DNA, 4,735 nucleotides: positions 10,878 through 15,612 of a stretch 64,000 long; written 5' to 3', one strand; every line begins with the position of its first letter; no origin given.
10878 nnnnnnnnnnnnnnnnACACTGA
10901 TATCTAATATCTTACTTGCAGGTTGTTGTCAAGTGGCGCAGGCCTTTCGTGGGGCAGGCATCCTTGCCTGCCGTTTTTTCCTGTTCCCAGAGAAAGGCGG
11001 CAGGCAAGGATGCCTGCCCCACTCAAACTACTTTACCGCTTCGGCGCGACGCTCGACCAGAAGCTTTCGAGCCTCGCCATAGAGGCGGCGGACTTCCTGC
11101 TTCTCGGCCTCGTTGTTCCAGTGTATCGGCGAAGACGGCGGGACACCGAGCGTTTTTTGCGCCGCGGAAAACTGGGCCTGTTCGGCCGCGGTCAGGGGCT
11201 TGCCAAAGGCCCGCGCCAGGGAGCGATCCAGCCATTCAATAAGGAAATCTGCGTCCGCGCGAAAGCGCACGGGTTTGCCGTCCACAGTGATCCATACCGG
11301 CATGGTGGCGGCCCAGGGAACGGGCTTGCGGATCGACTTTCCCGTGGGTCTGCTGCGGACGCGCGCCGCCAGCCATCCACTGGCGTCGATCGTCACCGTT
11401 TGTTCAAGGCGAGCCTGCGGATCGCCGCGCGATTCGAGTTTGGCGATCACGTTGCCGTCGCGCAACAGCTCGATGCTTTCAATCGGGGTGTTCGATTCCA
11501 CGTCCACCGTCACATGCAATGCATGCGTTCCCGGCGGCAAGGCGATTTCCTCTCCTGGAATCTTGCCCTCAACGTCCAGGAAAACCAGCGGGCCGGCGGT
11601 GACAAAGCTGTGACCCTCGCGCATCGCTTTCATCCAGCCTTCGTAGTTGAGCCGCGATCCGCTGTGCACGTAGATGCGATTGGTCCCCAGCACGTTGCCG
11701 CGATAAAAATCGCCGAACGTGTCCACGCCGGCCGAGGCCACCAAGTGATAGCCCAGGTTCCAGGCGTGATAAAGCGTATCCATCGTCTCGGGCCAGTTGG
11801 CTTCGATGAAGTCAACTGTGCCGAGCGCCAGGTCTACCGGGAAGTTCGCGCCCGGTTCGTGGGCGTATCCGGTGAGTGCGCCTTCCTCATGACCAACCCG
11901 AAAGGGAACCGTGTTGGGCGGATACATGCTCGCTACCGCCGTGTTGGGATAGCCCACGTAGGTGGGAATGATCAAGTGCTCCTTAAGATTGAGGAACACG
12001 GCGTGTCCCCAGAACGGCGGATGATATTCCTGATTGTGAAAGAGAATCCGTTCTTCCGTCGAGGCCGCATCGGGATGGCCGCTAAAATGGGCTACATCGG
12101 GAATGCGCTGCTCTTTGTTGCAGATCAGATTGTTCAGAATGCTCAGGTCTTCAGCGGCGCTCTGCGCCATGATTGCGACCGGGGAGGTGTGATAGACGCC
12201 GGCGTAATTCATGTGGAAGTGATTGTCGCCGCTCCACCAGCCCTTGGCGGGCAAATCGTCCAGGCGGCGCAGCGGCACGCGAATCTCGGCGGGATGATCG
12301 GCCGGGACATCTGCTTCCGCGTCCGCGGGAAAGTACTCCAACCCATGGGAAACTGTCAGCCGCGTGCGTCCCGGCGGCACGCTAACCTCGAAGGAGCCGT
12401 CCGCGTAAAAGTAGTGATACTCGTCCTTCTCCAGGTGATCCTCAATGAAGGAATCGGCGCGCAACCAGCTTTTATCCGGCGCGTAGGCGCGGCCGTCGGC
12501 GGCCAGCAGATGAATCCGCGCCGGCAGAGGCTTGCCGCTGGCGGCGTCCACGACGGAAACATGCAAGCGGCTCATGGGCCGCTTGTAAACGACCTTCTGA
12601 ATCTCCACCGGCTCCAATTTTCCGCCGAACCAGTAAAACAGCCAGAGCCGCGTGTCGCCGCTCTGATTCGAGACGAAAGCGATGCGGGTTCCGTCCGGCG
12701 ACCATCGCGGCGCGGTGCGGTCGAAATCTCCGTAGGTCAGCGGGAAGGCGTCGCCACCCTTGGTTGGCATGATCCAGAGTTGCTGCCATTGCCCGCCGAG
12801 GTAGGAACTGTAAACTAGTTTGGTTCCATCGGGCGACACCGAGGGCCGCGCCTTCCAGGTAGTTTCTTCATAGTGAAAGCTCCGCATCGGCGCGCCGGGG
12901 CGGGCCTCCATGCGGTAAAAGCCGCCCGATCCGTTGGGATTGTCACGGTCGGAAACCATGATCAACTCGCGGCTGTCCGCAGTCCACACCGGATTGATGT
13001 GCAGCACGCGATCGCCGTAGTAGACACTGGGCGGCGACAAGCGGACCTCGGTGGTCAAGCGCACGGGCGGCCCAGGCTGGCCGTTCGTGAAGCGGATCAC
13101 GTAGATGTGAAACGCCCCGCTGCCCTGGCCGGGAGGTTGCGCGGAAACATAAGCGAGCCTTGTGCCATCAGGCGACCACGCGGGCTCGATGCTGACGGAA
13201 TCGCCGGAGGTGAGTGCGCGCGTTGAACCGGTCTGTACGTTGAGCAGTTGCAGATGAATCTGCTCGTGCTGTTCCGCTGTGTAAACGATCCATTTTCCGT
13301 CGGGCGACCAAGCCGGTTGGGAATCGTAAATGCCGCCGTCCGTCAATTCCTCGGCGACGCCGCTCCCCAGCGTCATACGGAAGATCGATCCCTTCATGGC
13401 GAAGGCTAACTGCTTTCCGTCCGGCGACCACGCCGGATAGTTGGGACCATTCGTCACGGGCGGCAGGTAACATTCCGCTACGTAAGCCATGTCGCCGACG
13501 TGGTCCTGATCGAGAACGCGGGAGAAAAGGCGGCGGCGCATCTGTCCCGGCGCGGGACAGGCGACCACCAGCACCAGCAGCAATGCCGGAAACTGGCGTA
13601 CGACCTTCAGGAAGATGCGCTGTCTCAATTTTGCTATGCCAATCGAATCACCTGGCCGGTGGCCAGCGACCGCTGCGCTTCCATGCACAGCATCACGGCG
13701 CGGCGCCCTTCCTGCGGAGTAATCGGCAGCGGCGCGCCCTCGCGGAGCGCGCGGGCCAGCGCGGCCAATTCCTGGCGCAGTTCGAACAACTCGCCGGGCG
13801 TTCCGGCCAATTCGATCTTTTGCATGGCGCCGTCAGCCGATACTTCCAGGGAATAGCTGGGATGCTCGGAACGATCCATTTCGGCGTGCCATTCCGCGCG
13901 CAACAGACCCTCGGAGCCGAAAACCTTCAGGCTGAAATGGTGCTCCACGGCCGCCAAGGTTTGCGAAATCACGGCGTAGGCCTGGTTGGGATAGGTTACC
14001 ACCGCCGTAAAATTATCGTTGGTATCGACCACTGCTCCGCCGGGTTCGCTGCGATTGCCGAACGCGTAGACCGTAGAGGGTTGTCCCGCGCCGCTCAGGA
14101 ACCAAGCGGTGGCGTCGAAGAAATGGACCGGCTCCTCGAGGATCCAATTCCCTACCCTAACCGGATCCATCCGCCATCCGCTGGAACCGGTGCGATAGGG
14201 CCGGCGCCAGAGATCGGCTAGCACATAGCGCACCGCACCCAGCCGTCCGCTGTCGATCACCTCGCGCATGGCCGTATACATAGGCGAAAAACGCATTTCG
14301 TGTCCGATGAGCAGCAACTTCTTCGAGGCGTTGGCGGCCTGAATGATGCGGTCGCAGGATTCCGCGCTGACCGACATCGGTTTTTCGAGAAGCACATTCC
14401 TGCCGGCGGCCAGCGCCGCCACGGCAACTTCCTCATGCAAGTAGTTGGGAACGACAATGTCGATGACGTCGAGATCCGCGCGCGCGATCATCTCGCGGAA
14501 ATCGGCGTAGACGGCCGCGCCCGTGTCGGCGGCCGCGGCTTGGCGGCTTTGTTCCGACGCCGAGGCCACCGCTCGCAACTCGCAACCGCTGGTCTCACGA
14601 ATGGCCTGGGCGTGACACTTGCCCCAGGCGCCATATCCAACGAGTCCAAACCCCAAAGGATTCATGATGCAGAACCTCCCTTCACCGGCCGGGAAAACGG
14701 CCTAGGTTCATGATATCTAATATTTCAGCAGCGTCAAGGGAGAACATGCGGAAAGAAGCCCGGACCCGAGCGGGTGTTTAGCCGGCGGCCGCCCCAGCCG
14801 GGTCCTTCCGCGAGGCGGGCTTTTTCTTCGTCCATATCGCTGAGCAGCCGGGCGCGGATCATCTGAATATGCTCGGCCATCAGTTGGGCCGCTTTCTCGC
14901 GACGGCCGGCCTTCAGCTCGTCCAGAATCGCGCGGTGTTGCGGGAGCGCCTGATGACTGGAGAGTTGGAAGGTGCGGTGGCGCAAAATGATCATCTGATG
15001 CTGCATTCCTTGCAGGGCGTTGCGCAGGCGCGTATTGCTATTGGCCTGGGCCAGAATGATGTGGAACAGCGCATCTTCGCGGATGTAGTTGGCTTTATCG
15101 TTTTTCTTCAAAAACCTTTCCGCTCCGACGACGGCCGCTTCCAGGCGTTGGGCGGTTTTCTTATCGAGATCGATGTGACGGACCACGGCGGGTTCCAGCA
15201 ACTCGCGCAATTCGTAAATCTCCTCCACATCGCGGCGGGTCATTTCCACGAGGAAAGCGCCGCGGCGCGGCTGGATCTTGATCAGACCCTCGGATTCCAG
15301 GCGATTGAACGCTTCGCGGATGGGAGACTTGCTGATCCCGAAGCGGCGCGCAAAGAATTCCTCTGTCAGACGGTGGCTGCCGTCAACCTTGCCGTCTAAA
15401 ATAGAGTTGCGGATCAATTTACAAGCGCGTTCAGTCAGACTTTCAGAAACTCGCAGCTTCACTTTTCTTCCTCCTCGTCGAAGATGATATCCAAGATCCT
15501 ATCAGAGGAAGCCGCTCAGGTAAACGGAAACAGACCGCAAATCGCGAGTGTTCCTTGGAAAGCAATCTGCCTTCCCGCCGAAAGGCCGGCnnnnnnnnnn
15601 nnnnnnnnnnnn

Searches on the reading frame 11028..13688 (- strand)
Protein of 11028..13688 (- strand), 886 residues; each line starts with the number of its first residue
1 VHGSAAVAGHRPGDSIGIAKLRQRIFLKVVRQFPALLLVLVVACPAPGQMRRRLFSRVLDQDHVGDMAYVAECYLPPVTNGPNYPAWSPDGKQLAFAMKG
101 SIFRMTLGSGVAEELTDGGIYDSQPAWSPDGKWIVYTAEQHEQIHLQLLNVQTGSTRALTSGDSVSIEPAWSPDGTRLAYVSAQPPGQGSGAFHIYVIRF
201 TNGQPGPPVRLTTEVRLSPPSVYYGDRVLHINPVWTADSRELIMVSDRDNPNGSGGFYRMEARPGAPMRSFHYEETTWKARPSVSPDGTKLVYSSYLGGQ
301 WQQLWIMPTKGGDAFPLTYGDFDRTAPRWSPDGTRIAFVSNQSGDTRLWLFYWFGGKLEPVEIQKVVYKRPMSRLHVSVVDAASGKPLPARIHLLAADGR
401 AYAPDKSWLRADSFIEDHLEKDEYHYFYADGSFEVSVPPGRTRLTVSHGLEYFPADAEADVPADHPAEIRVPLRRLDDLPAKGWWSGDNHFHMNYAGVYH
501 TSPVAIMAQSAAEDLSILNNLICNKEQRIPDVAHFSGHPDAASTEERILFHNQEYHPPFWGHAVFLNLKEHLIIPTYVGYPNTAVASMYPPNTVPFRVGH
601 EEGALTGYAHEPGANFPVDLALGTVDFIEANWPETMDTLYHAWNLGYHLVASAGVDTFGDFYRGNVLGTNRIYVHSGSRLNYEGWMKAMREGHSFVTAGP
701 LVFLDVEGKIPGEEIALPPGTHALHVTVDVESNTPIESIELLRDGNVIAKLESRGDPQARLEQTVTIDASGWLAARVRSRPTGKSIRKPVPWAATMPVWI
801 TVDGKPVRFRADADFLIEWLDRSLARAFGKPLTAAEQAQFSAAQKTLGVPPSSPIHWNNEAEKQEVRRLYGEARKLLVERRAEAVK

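Call 9: search_protein_families(library=pfam, proteins=[window:11028-13688:-], max_evalue=0.001)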
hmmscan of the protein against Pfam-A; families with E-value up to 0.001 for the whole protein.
window:11028-13688:- (886 aa): 4 families
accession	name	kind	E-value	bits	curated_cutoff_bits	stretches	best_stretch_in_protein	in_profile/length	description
PF07676.18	PD40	-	4.9e-42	141.5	20.9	5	316-349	3-37/38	WD40-like Beta Propeller Repeat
PF00930.27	DPPIV_N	-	1.5e-10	40.8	22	0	128-214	244-326/354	Dipeptidyl peptidase IV (DPP IV) N-terminal region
PF10647.15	Gmad1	-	8.3e-06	26.3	20.5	0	81-220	24-159/251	Lipoprotein LpqB beta-propeller domain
PF25174.1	Beta-prop_THOC3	-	0.00017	21.1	305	0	126-181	95-147/272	THOC3 beta-propeller domain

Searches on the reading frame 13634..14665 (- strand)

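Call 9: search_protein_families(library=pfam, proteins=[window:13634-14665:-], max_evalue=0.001)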
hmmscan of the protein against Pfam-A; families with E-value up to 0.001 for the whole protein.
window:13634-14665:- (343 aa): 5 families
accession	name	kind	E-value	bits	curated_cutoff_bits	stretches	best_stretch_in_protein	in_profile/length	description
PF01408.29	GFO_IDH_MocA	-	5.1e-26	92.2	24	1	5-122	2-120/120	Oxidoreductase family, NAD-binding Rossmann fold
PF22725.1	GFO_IDH_MocA_C3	-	8.2e-18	65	27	1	130-255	1-123/124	GFO/IDH/MocA C-terminal domain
PF02894.22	GFO_IDH_MocA_C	-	6.9e-12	46.1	22.9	1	134-341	1-217/218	Oxidoreductase family, C-terminal alpha/beta domain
PF07991.19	KARI_N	-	1.8e-05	24.8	20.6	1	8-82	9-78/165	Acetohydroxy acid isomeroreductase, NADPH-binding domain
PF03447.22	NAD_binding_3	-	0.0007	20.7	24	0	5-115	1-110/116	Homoserine dehydrogenase, NAD binding domain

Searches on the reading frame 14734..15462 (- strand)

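Call 11: search_protein_families(library=pfam, proteins=[window:14734-15462:-], max_evalue=0.001)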
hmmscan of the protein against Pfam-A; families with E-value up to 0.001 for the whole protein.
window:14734-15462:- (242 aa): 3 families
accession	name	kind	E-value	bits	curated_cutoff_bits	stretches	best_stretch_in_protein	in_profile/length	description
PF07729.17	FCD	-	2.6e-17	63.8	24.3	1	81-200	1-124/125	FCD domain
PF00392.27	GntR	-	1e-14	54.3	27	1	10-70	2-63/64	Bacterial regulatory proteins, gntR family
PF13412.12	HTH_24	-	0.00025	21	21.9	0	38-62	24-48/48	Winged helix-turn-helix DNA-binding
